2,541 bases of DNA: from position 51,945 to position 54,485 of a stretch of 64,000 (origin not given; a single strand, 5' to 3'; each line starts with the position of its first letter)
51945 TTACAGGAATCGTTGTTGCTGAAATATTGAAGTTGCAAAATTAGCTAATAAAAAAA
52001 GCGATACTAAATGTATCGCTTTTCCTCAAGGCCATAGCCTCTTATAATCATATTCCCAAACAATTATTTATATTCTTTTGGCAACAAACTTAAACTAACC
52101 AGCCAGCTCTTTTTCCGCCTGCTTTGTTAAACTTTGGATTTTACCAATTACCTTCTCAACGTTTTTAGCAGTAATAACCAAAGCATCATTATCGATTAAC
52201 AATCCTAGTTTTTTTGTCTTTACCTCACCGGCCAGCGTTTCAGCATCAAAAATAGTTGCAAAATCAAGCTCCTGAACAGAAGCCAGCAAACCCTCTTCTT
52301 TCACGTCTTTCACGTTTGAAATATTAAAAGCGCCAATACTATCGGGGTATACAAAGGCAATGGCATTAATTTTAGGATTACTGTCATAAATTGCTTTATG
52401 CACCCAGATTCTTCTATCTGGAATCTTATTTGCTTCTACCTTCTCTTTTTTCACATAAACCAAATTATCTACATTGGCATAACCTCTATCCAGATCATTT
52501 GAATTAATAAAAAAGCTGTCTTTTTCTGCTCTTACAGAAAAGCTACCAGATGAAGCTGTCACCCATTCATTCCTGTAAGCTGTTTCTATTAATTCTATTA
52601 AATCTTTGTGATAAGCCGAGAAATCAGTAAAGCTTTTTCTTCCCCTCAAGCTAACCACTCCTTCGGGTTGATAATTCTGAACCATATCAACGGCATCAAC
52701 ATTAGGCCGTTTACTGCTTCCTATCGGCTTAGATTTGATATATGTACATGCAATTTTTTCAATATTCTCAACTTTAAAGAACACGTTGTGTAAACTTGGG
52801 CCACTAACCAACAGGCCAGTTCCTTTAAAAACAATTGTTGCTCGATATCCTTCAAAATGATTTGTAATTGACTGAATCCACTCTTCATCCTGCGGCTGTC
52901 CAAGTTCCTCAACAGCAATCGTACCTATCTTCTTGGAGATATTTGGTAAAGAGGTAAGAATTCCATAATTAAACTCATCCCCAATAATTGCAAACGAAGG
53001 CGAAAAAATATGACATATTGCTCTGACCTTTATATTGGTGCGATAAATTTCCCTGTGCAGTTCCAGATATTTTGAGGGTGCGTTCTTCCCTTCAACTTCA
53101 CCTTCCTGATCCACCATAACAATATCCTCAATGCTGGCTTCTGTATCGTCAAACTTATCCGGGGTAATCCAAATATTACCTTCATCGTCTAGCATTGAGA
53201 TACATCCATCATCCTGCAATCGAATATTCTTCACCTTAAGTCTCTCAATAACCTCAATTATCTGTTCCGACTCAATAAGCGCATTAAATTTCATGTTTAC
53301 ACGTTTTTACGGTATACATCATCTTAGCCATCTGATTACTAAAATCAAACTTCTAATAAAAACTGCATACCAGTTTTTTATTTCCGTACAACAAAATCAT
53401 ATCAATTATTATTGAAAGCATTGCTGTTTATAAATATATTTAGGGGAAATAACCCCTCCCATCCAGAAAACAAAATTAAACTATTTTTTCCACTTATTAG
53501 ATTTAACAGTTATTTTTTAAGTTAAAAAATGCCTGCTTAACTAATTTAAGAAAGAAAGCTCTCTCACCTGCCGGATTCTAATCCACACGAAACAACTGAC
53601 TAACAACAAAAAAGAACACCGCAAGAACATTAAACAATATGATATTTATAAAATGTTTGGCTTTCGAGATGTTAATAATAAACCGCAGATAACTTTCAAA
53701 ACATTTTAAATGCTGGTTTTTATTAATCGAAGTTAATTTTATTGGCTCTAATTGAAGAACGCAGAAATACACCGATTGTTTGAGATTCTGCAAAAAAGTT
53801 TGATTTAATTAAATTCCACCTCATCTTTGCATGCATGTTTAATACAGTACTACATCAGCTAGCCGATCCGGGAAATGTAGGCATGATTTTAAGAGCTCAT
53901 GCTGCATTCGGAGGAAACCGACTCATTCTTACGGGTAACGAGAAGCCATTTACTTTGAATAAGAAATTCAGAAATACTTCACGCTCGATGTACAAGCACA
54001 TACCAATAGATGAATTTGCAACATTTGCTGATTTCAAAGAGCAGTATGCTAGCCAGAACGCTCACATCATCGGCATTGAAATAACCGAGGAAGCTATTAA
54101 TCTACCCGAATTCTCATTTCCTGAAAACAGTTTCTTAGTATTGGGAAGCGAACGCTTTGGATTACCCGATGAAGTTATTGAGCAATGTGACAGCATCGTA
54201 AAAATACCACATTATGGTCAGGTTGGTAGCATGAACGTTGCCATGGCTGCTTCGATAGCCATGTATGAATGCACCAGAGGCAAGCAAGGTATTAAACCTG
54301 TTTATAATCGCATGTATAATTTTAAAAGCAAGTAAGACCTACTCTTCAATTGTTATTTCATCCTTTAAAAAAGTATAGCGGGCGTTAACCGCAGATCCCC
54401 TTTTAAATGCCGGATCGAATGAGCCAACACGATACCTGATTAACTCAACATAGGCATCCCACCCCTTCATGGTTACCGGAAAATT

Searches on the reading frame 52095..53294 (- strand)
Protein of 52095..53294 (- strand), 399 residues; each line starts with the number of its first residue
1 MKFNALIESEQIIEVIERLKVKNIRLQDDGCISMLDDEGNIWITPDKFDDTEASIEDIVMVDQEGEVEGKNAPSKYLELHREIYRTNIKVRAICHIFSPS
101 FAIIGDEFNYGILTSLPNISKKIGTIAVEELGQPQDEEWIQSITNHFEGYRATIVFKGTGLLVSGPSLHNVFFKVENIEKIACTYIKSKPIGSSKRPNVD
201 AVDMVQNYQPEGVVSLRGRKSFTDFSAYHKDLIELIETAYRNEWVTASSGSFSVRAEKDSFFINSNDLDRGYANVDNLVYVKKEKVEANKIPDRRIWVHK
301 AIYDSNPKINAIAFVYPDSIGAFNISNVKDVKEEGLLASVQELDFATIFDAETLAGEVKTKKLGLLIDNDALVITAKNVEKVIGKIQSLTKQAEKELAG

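Call 58: search_protein_families(library=pfam, proteins=[window:52095-53294:-], max_evalue=0.00001)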
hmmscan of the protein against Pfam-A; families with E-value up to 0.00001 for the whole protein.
window:52095-53294:- (399 aa): 1 family
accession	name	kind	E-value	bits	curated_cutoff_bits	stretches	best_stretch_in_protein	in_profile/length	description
PF00596.27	Aldolase_II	-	1.7e-30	106.7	22.2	2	11-185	2-182/183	Class II Aldolase and Adducin N-terminal domain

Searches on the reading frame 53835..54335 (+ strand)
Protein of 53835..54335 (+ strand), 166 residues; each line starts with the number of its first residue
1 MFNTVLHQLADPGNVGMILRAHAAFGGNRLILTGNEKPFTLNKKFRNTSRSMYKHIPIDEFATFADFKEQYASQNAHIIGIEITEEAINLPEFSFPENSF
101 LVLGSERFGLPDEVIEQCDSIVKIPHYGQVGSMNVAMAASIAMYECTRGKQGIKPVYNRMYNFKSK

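Call 59: search_protein_families(library=pfam, proteins=[window:53835-54335:+], max_evalue=0.00001)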
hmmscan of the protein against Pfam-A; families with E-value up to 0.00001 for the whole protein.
window:53835-54335:+ (166 aa): 1 family
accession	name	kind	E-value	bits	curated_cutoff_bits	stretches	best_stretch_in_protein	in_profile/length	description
PF00588.24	SpoU_methylase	-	4e-35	121.4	29.7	1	3-144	3-142/142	SpoU rRNA Methylase family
